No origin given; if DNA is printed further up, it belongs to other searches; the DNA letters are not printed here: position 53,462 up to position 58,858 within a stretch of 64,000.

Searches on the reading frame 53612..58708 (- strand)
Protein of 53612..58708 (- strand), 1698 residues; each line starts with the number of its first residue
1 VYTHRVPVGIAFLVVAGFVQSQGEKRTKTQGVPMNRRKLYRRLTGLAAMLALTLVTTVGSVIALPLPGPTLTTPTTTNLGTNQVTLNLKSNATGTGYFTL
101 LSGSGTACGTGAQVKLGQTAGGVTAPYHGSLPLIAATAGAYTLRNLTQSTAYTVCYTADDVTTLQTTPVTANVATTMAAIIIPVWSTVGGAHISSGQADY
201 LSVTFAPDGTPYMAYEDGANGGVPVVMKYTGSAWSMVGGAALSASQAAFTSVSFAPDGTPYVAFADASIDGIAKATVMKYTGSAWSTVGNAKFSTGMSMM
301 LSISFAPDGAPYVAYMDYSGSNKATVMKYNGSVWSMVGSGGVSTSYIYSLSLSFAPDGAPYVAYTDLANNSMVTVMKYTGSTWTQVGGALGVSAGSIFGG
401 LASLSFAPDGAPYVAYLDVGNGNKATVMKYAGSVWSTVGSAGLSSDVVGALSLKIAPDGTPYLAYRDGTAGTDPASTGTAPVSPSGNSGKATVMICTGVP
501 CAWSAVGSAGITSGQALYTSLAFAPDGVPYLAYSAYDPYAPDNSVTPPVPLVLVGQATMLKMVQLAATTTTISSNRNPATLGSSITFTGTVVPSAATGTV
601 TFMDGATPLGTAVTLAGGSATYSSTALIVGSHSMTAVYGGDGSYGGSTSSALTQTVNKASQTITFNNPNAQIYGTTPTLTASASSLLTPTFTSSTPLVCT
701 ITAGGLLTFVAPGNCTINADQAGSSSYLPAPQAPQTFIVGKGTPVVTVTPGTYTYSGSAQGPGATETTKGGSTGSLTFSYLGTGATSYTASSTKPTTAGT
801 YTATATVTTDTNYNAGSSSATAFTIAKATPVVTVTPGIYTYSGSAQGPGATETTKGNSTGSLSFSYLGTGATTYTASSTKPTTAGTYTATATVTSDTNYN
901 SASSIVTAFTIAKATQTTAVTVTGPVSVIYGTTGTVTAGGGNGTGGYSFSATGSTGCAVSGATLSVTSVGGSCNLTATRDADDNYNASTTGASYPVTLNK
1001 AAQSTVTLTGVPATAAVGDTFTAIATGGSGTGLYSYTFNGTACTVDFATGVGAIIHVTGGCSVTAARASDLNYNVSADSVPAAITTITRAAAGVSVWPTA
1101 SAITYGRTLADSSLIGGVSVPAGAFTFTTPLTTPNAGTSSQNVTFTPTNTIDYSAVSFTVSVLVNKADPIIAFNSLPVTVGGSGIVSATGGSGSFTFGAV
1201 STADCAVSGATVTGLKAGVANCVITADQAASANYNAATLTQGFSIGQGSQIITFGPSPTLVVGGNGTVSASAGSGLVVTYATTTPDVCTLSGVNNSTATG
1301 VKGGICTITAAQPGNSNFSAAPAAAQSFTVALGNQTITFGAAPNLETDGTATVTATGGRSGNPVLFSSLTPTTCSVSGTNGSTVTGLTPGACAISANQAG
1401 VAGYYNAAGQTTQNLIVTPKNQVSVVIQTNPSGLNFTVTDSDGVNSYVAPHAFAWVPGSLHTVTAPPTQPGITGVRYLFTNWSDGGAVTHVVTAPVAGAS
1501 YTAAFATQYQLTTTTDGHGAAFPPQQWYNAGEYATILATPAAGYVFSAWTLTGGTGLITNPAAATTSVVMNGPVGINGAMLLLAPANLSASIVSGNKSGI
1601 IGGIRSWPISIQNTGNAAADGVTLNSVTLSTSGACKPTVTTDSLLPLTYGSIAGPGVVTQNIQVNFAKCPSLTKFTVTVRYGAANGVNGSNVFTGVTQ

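Call 51: search_protein_families(library=pfam, proteins=[window:53612-58708:-], max_evalue=0.001)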
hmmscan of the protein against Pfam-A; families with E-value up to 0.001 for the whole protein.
window:53612-58708:- (1698 aa): 1 family
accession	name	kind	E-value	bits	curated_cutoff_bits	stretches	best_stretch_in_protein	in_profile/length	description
PF16640.11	Big_3_5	-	2.1e-20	73.5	35.5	1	573-657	2-88/88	Bacterial Ig-like domain (group 3)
